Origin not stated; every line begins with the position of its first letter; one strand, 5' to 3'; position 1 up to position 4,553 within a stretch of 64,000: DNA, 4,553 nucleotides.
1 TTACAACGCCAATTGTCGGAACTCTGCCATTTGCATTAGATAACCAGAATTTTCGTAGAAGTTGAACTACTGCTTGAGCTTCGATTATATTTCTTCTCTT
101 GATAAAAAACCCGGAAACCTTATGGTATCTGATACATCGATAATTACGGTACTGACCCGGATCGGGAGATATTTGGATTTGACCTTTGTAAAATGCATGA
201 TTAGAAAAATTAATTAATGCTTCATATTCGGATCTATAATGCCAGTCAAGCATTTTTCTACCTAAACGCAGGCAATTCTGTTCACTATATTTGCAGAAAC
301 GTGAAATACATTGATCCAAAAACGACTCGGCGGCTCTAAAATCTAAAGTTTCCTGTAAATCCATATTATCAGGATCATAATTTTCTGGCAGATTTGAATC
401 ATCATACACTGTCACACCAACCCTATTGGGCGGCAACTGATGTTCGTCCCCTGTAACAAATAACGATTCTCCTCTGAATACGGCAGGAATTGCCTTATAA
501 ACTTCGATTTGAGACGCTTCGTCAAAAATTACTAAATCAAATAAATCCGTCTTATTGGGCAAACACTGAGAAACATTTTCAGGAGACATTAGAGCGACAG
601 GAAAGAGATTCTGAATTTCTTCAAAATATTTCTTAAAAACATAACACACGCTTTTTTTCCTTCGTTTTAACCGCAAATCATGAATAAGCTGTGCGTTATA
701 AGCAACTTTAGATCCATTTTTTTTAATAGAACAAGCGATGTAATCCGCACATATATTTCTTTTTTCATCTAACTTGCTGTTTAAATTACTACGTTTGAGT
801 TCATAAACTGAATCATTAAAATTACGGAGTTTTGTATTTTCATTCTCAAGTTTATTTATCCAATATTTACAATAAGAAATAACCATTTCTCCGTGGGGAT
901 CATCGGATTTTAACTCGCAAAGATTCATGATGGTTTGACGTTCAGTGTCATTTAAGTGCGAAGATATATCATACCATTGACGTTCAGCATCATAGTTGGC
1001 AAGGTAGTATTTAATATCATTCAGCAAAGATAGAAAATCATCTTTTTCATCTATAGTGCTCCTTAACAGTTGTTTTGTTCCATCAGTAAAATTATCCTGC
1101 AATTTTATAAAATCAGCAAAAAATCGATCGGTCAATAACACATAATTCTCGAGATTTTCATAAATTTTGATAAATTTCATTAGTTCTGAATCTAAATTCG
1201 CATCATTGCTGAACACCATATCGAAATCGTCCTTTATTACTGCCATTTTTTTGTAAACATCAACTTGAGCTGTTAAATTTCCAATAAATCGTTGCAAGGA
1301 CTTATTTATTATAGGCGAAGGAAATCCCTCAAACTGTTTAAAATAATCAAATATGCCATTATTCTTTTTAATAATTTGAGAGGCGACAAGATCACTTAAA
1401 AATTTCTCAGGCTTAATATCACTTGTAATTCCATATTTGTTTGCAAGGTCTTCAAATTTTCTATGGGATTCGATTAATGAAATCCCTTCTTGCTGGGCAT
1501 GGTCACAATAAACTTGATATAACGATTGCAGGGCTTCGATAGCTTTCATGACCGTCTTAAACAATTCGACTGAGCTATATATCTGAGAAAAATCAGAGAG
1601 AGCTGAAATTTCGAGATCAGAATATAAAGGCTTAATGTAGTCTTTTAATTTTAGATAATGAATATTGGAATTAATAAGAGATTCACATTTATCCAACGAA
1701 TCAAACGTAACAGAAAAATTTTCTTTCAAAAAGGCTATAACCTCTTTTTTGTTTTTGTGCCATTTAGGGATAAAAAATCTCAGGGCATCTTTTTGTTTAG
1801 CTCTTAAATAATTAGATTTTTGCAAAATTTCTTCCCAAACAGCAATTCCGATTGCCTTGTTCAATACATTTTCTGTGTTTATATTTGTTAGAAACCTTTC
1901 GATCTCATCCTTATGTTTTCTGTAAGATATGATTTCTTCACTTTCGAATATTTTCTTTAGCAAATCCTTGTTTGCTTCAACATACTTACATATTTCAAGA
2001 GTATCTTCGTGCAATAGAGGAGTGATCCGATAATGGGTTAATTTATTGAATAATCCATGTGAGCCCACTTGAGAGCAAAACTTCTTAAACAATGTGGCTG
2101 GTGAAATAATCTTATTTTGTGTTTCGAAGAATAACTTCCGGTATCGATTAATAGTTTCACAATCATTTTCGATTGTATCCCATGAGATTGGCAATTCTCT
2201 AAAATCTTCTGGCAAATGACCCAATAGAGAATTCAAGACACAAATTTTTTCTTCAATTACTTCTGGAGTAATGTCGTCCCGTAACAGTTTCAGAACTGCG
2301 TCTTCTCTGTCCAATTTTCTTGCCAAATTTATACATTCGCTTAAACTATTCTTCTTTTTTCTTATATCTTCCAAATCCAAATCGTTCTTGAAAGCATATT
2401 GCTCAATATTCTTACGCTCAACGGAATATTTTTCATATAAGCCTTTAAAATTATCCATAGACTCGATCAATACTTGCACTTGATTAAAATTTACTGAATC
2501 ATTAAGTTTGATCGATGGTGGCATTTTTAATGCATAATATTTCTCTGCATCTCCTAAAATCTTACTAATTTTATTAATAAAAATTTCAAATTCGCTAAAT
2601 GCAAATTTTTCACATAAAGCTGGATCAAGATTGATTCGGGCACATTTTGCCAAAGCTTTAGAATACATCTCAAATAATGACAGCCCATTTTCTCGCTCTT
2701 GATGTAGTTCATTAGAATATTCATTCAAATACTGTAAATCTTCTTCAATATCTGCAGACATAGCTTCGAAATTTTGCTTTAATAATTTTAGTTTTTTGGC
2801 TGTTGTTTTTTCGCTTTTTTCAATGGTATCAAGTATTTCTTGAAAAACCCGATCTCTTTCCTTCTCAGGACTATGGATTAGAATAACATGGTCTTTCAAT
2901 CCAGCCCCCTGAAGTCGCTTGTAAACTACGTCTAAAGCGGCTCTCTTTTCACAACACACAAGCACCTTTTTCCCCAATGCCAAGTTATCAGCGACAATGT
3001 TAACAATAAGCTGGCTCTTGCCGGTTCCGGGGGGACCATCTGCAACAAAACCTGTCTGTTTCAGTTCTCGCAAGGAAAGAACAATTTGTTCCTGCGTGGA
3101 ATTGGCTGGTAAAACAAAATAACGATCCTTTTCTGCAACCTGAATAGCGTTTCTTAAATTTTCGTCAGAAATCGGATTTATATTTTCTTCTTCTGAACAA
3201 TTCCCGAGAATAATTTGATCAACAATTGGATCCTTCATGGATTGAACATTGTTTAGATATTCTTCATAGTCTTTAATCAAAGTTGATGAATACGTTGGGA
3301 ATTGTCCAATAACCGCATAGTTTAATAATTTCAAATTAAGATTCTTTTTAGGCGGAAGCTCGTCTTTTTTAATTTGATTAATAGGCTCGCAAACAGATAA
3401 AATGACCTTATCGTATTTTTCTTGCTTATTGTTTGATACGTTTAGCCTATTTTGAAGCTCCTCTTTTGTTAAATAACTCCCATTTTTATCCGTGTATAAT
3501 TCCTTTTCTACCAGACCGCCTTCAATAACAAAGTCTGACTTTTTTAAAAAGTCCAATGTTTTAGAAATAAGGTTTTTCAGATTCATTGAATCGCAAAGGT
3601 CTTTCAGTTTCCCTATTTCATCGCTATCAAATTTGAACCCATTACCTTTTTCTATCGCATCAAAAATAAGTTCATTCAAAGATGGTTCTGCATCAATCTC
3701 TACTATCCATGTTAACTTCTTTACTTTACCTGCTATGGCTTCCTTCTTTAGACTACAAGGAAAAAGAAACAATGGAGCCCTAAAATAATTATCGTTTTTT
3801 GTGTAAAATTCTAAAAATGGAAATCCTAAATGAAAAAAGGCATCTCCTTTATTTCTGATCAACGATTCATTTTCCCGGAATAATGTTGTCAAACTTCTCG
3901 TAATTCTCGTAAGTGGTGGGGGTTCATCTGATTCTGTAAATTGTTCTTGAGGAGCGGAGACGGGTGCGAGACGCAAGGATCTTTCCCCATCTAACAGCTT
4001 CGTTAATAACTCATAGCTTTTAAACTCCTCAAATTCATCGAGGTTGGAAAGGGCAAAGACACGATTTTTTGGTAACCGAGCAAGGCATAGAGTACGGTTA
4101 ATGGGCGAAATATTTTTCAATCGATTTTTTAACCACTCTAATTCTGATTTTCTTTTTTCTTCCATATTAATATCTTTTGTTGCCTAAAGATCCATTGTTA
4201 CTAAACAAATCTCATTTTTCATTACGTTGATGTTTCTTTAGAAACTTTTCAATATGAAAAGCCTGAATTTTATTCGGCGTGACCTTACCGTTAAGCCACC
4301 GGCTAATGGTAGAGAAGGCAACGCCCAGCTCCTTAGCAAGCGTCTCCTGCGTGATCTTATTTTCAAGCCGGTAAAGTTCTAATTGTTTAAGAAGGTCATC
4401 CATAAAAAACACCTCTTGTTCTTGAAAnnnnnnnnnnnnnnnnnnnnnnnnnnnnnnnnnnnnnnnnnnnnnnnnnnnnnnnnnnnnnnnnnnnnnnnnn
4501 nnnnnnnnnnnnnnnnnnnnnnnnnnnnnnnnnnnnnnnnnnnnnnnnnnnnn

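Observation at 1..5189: Unlisted helicase ORF of more than 1388 codons forming a 3-TM protein / XRE HTH / giant SF1 helicase operon (candidate defence module)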

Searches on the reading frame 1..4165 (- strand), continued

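Call 86: search_protein_families(library=padloc, proteins=[P0087, P0103, P0008, P0030, P0075, P0105], max_evalue=1e-10)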
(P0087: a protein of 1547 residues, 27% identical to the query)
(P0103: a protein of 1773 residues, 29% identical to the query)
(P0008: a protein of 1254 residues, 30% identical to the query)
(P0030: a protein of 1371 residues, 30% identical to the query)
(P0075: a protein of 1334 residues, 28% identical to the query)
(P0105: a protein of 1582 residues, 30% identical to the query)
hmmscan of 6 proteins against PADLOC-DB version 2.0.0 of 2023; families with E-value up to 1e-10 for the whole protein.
P0087 (1547 aa): 5 families
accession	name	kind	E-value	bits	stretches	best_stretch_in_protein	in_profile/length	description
PDLC05009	PDC-S37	-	1.3e-179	597.9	2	855-1545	686-1340/1550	-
PDLC02194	Hhe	-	1.7e-92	308.7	2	1050-1543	1318-1780/1911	-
PDLC03924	MkoC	-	4.6e-31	105.8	1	1108-1438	668-993/1136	-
PDLC03920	MkoA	-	9.2e-29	98.4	2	1107-1417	786-1103/1112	-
PDLC03921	MkoA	-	5.6e-13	45.5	0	341-430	1013-1094/1607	-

P0103 (1773 aa): 6 families
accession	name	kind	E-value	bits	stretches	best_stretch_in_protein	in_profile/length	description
PDLC05009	PDC-S37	-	3.3e-178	593.2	2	916-1662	689-1404/1550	-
PDLC02194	Hhe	-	7e-93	310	2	1108-1633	1323-1818/1911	-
PDLC03920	MkoA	-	4.8e-32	109.2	1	1164-1457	788-1096/1112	-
PDLC03924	MkoC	-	2.4e-31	106.7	1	1164-1455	668-963/1136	-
PDLC03921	MkoA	-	1.4e-18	64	0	281-386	981-1093/1607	-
PDLC04140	mad8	-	1.8e-11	42.1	1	330-547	20-188/314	mads_8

P0008 (1254 aa): 5 families
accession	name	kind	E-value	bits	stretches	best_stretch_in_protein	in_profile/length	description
PDLC05009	PDC-S37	-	8.6e-212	704.5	2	602-1247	725-1346/1550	-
PDLC02194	Hhe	-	5.7e-114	379.9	2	710-1242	1267-1783/1911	-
PDLC03920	MkoA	-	3.2e-30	103.2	1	817-1110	788-1102/1112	-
PDLC03924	MkoC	-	3.2e-26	89.7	1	818-1116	669-981/1136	-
PDLC03921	MkoA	-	8.7e-16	54.8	0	948-1079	1444-1566/1607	-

P0030 (1371 aa): 5 families
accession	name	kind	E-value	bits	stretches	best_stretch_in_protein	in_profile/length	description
PDLC05009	PDC-S37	-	6.2e-176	585.7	2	865-1349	882-1346/1550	-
PDLC02194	Hhe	-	5.1e-89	297.2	2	848-1341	1308-1780/1911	-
PDLC03920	MkoA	-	1.3e-34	117.7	2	921-1213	791-1099/1112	-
PDLC03924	MkoC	-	1.5e-29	100.8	1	920-1209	669-964/1136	-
PDLC03921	MkoA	-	1.5e-20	70.5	1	917-1185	1292-1566/1607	-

P0075 (1334 aa): 6 families
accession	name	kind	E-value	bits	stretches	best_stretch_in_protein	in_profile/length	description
PDLC05009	PDC-S37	-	1.5e-147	491.6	1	284-1245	276-1251/1550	-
PDLC02194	Hhe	-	4.8e-68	227.6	2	883-1325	1314-1776/1911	-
PDLC03920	MkoA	-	4.5e-34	116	1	293-1221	610-1103/1112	-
PDLC03924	MkoC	-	2.2e-32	110.2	1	1020-1220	772-973/1136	-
PDLC03921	MkoA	-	3.8e-26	89.1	1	1073-1190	1444-1567/1607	-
PDLC02895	DpdJ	-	2e-12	42.9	0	935-1042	179-285/2112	DpdJ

P0105 (1582 aa): 4 families
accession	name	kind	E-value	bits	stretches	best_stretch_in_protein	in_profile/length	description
PDLC05009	PDC-S37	-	1.7e-170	567.7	2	794-1580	591-1342/1550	-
PDLC02194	Hhe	-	2.3e-92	308.3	2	1074-1578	1304-1782/1911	-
PDLC03920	MkoA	-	3.9e-27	93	1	1151-1456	791-1108/1112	-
PDLC03924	MkoC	-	1.2e-23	81.2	1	1150-1449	669-973/1136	-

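Call 87: search_protein_families(library=ncbifam, proteins=[P0087, P0103, P0008, P0030, P0075, P0007], max_evalue=1e-10)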
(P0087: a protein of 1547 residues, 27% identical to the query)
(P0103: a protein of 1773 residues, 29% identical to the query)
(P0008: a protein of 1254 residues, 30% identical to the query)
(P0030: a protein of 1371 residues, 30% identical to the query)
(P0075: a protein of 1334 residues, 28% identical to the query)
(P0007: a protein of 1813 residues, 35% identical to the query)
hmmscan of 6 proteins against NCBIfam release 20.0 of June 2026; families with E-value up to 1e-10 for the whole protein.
P0087 (1547 aa): 4 families
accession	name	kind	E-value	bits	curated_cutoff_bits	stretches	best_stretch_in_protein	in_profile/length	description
NF058533.1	antiphage_ProA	equivalog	1.8e-191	639.1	1500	1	311-1546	596-1706/1903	anti-phage protein ProA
NF042953.1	Hhe_antiphage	equivalog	7.6e-130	434.7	2000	2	1059-1546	1231-1683/1797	DUF4011 domain-containing anti-phage protein Hhe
NF040671.1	PLuB_AAA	exception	1e-26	92.7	999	1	1110-1385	962-1231/1256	PLuB system helicase-like protein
TIGR00376.1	TIGR00376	hypoth_equivalog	1e-20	73.8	348.9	1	350-498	143-291/639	IGHMBP2 family helicase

P0103 (1773 aa): 4 families
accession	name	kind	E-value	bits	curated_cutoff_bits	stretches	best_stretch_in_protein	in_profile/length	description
NF058533.1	antiphage_ProA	equivalog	8.6e-188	626.9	1500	1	256-1665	575-1763/1903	anti-phage protein ProA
NF042953.1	Hhe_antiphage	equivalog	4.3e-128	428.9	2000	2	497-1670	626-1748/1797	DUF4011 domain-containing anti-phage protein Hhe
NF040671.1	PLuB_AAA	exception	2.9e-26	91.2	999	1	1164-1432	960-1231/1256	PLuB system helicase-like protein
TIGR00376.1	TIGR00376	hypoth_equivalog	2.2e-25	89.2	348.9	2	1157-1434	354-612/639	IGHMBP2 family helicase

P0008 (1254 aa): 4 families
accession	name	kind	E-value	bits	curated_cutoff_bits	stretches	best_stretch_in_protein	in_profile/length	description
NF058533.1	antiphage_ProA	equivalog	1.2e-215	719.2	1500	2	603-1248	1091-1712/1903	anti-phage protein ProA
NF042953.1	Hhe_antiphage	equivalog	2.9e-152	509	2000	2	709-1244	1167-1685/1797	DUF4011 domain-containing anti-phage protein Hhe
TIGR00376.1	TIGR00376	hypoth_equivalog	6.2e-26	91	348.9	1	814-1081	358-612/639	IGHMBP2 family helicase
NF040671.1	PLuB_AAA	exception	2e-21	75.2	999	0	817-928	960-1079/1256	PLuB system helicase-like protein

P0030 (1371 aa): 4 families
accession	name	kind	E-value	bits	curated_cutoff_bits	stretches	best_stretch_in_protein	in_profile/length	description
NF058533.1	antiphage_ProA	equivalog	1.1e-195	653.1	1500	2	849-1356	1232-1718/1903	anti-phage protein ProA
NF042953.1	Hhe_antiphage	equivalog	1.8e-127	426.8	2000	2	849-1338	1210-1677/1797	DUF4011 domain-containing anti-phage protein Hhe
TIGR00376.1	TIGR00376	hypoth_equivalog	4.3e-27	94.8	348.9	1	282-408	146-273/639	IGHMBP2 family helicase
NF040671.1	PLuB_AAA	exception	1.1e-21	76.1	999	0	298-369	819-891/1256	PLuB system helicase-like protein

P0075 (1334 aa): 4 families
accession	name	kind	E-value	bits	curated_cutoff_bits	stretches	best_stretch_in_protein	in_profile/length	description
NF058533.1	antiphage_ProA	equivalog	2.1e-158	529.4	1500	1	288-1328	637-1702/1903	anti-phage protein ProA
NF042953.1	Hhe_antiphage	equivalog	1.7e-98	330.8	2000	2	798-1218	1129-1567/1797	DUF4011 domain-containing anti-phage protein Hhe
TIGR00376.1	TIGR00376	hypoth_equivalog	1.5e-27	96.3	348.9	0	867-1046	285-454/639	IGHMBP2 family helicase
NF040671.1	PLuB_AAA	exception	1.3e-24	85.7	999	1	949-1191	963-1233/1256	PLuB system helicase-like protein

P0007 (1813 aa): 4 families
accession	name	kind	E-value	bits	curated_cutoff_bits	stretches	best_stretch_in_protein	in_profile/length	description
NF058533.1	antiphage_ProA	equivalog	1.9e-184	615.8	1500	1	295-1706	605-1759/1903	anti-phage protein ProA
NF042953.1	Hhe_antiphage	equivalog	6.2e-137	458.2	2000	2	1100-1702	1171-1741/1797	DUF4011 domain-containing anti-phage protein Hhe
NF040671.1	PLuB_AAA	exception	4.9e-15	54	999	0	1200-1330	962-1078/1256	PLuB system helicase-like protein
TIGR00376.1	TIGR00376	hypoth_equivalog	3.8e-13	48.7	348.9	0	339-455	158-270/639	IGHMBP2 family helicase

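Call 99: search_dna_similar(query=P0001, collection=plasmids, mode=protein, max_evalue=1e-20, max_rows=15)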
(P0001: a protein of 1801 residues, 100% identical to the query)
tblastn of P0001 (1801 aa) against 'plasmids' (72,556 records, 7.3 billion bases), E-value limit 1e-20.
Records with a match: 480; places in all: 482; records where one place covers at least 80% of the query: 0.
Best place of each record, by identity: <60% 480.
By first word of the organism name: Klebsiella 239; Ralstonia 102; Acinetobacter 36; Rhizobium 19; Raoultella 11; Mesorhizobium 5; Vibrio 5; Thioclava 4; Paracoccus 4; Pseudoalteromonas 3; and 42 more.
By predicted mobility (MOB-suite, as given by PLSDB): conjugative 211; non-mobilizable 135; mobilizable 134.
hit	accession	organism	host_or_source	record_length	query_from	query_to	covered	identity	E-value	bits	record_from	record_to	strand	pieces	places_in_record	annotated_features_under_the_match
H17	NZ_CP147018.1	Bernardetia sp. Wsw4-3y2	Red alga,Red algae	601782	9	1646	58%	29.5%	3e-61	396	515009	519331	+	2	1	AAA domain-containing protein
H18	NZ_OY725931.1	Bacteroides finegoldii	-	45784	900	1639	41%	29.7%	8e-68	263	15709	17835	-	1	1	DUF3320 domain-containing protein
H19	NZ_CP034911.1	Sinorhizobium alkalisoli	single cell,root nodule of Sesbania ...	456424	902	1669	43%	28.4%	1e-73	282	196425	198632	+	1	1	DUF3320 domain-containing protein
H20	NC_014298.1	Halalkalicoccus jeotgali B3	-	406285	1015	1679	37%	31.4%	4e-71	274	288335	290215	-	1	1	DUF4011 domain-containing protein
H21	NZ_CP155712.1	Klebsiella quasipneumoniae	Homo sapiens,urine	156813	1097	1719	35%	33.2%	1e-83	315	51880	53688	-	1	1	DUF3320 domain-containing protein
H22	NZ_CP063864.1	Klebsiella pneumoniae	panda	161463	1097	1719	35%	33.1%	2e-83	314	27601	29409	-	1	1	DUF3320 domain-containing protein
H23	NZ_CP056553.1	Enterobacter sp. RHBSTW-00422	culture,Freshwater sample from ...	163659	1097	1719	35%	33.1%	2e-83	314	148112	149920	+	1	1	DUF3320 domain-containing protein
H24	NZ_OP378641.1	Klebsiella michiganensis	-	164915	1097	1719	35%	33.1%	2e-83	314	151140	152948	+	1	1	DUF3320 domain-containing protein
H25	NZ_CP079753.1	Raoultella ornithinolytica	cell culture,urine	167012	1097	1719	35%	33.1%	2e-83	314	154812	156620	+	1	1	DUF3320 domain-containing protein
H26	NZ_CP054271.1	Raoultella ornithinolytica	Sus scrofa domesticus,Whole ...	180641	1097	1719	35%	33.1%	2e-83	314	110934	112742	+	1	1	DUF3320 domain-containing protein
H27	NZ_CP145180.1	Raoultella ornithinolytica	Hospital waste water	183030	1097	1719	35%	33.1%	2e-83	314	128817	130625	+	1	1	DUF3320 domain-containing protein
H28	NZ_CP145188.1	Raoultella ornithinolytica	-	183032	1097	1719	35%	33.1%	2e-83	314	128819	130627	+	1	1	DUF3320 domain-containing protein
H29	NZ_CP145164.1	Raoultella ornithinolytica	-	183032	1097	1719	35%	33.1%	2e-83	314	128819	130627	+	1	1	DUF3320 domain-containing protein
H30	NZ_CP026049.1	Raoultella planticola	Homo sapiens,G-tube swab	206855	1097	1719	35%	33.1%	2e-83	314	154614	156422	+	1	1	DUF3320 domain-containing protein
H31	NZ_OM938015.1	Klebsiella michiganensis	-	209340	1097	1719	35%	33.1%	2e-83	314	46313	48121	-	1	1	DUF3320 domain-containing protein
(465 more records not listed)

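Call 100: search_protein_representatives(alignment_id=A3)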
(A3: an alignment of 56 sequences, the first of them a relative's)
Query: 56 sequences, 83 profile positions. Proteins with E-value up to 0.001 (for the whole library): 5407; up to 1e-10: 1374; up to 1e-30: 0. The best 150 are listed.
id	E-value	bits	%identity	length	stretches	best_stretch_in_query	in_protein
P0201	1.1e-30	121.2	-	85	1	5-80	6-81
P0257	5.7e-29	115.7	-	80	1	6-83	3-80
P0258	3.4e-28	113.2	-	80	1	7-83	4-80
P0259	6.2e-27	109.2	-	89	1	3-77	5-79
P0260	7.1e-24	99.4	-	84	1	9-77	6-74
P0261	4.7e-23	96.7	-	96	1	10-80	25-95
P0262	7.8e-23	96.0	-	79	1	6-77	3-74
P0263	2.6e-22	94.4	-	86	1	8-79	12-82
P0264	5.5e-22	93.3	-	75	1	11-83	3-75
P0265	7.5e-22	92.9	-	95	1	4-83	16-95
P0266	8.0e-22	92.8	-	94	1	6-83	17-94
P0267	1.7e-21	91.7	-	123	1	3-83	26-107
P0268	4.0e-21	90.5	-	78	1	8-81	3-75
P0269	8.9e-21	89.4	-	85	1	5-82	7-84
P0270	1.4e-20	88.8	-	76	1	10-77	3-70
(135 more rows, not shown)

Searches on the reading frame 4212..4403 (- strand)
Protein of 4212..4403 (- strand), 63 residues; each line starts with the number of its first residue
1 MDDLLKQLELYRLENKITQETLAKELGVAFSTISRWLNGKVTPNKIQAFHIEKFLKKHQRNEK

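Call 6: search_protein_families(library=pfam, proteins=[window:4212-4403:-], max_evalue=0.01)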
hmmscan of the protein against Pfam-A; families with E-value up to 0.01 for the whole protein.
window:4212-4403:- (63 aa): 9 families
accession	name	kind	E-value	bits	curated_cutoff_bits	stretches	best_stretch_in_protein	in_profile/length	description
PF01381.28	HTH_3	-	1.5e-11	44.5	23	1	9-56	2-49/55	Helix-turn-helix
PF13560.12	HTH_31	-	9.9e-06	26.2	27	1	7-43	5-42/64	Helix-turn-helix domain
PF12844.13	HTH_19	-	2.6e-05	24.5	30.2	1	8-44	4-40/64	Helix-turn-helix domain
PF13384.12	HTH_23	-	0.00067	19.8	24.6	1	10-38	11-39/50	Homeodomain-like domain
PF13443.12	HTH_26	-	0.00069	20.3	22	1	13-42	7-36/63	Cro/C1-type HTH DNA-binding domain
PF15943.11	YdaS_toxin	-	0.0011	19.1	30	1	19-56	11-48/65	Bacterial toxin YdaS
PF04552.19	Sigma54_DBD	-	0.004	17.3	22.8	1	18-61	51-94/160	Sigma-54, DNA binding domain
PF04218.19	CENP-B_N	-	0.0046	17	21.2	1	18-40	24-46/53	CENP-B N-terminal DNA-binding domain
PF13022.12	HTH_Tnp_1_2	-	0.0089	16.6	27.9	1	15-58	25-67/122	Helix-turn-helix of insertion element transposase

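Call 7: search_protein_families(library=padloc, proteins=[window:4212-4403:-], max_evalue=0.01)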
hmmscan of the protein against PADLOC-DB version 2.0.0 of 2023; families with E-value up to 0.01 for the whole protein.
window:4212-4403:- (63 aa): 11 families
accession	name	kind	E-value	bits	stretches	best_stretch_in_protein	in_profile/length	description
PDLC03951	RmrA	-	6.2e-05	20.1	1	7-51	12-56/400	-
PDLC03954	RmrA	-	0.00022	18.3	1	6-56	13-63/380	-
PDLC04133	mad1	-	0.00046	18.4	1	16-39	5-28/60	mads_1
PDLC02926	HTH_VI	-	0.00054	18.2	1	5-44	3-42/92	-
PDLC03956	RmrA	-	0.0006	17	1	17-49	23-55/399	-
PDLC03948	RmrA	-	0.0007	16.6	1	16-46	21-51/397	-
PDLC03946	RmrA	-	0.00072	16.4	1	6-55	5-54/357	-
PDLC03949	RmrA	-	0.00074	16.5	1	6-56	5-55/363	-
PDLC03952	RmrA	-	0.00087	16.2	1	8-56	27-75/395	-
PDLC03944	RmrA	-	0.0015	15.7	1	8-56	11-59/384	-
PDLC04760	PDC-M64C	-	0.0028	16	1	16-53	39-76/93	-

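Call 27: search_protein_families(library=phrogs, proteins=[window:4212-4403:-], max_evalue=0.01)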
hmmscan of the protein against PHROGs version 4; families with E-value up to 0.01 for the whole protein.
window:4212-4403:- (63 aa): 31 families (the best 25 are shown)
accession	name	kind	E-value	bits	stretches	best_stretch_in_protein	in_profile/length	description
phrog_8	-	transcription regulation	1.2e-09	39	1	8-55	81-128/346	transcriptional regulator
phrog_3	-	transcription regulation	2.7e-09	38.3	1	4-56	89-138/430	transcriptional repressor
phrog_4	-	transcription regulation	2.4e-08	34.4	1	5-55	138-184/400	transcriptional repressor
phrog_2439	-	transcription regulation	6.1e-08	32.9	1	7-56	11-60/367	transcriptional regulator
phrog_296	-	integration and excision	2.6e-07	30.7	1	2-60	226-285/626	DNA transposition protein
phrog_2967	-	transcription regulation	3.3e-07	31.1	1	6-47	13-54/225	transcriptional regulator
phrog_2328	-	transcription regulation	1.3e-06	29.2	1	4-50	16-62/128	transcriptional repressor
phrog_4779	-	transcription regulation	1.8e-05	26.2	1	14-48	13-47/98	transcriptional regulator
phrog_1468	-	transcription regulation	6e-05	23.6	1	13-48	17-52/67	transcriptional repressor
phrog_2104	-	unknown function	0.00016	22.8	1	9-47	45-83/103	-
phrog_2339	-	DNA, RNA and nucleotide metabolism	0.00018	22.5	1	2-46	24-68/98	HTH DNA binding protein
phrog_35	-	transcription regulation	0.00028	22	1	10-53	80-122/181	transcriptional repressor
phrog_4161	-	unknown function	0.00047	21.2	1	3-57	25-79/81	-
phrog_191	-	transcription regulation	0.00048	21.3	1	17-39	24-46/106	CII-like transcriptional activator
phrog_1373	-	transcription regulation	0.00048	21.1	1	5-43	65-103/166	transcriptional regulator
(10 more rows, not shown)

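Call 28: search_protein_families(library=ncbifam, proteins=[window:4212-4403:-], max_evalue=0.01)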
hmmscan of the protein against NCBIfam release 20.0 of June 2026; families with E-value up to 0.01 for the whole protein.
window:4212-4403:- (63 aa): 13 families
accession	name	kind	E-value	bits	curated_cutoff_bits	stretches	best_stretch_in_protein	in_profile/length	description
NF041951.1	phage_RstR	subfamily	2.3e-05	24.6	80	1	6-55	5-54/108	RstR family transcriptional repressor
NF007271.0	PRK09726.1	equivalog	3.9e-05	23.6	79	1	4-40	13-49/88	type II toxin-antitoxin system antitoxin HipB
NF038310.1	lysogeny_AimR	equivalog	7.2e-05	22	70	1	14-60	7-50/365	AimR family lysis-lysogeny pheromone receptor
NF040522.1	VC1465_fam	subfamily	8.7e-05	22.6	70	1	12-58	5-50/111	VC1465 family Xer recombination activation factor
TIGR00270.2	TIGR00270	equivalog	0.00011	22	110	1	11-56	83-128/159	multiprotein bridging factor aMBF1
NF007257.0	PRK09706.1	subfamily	0.0003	20.6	101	1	9-56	11-58/135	transcriptional repressor DicA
TIGR02395.1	rpoN_sigma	equivalog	0.00034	19.8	277.35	1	20-60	327-367/434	RNA polymerase factor sigma-54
TIGR03830.1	CxxCG_CxxCG_HTH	subfamily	0.00053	19.8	61.8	1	9-48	71-110/127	type II TA system antitoxin MqsA family protein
TIGR03070.1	couple_hipB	subfamily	0.0009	19.1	71.65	1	7-43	6-42/58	type II toxin-antitoxin system Y4mF family antitoxin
NF006328.0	PRK08558.1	equivalog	0.001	18.7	184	1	11-58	18-65/238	adenine phosphoribosyltransferase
NF047542.1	telomere_Tap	equivalog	0.0021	16.8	600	1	12-59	26-73/695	telomere-associated protein Tap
NF047948.1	male_kill_WMK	equivalog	0.0025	17.3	300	1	7-45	166-204/300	WO male-killing family protein Wmk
TIGR02607.1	antidote_HigA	equivalog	0.0098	15.7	47.7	0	16-56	20-60/81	HigA family addiction module antitoxin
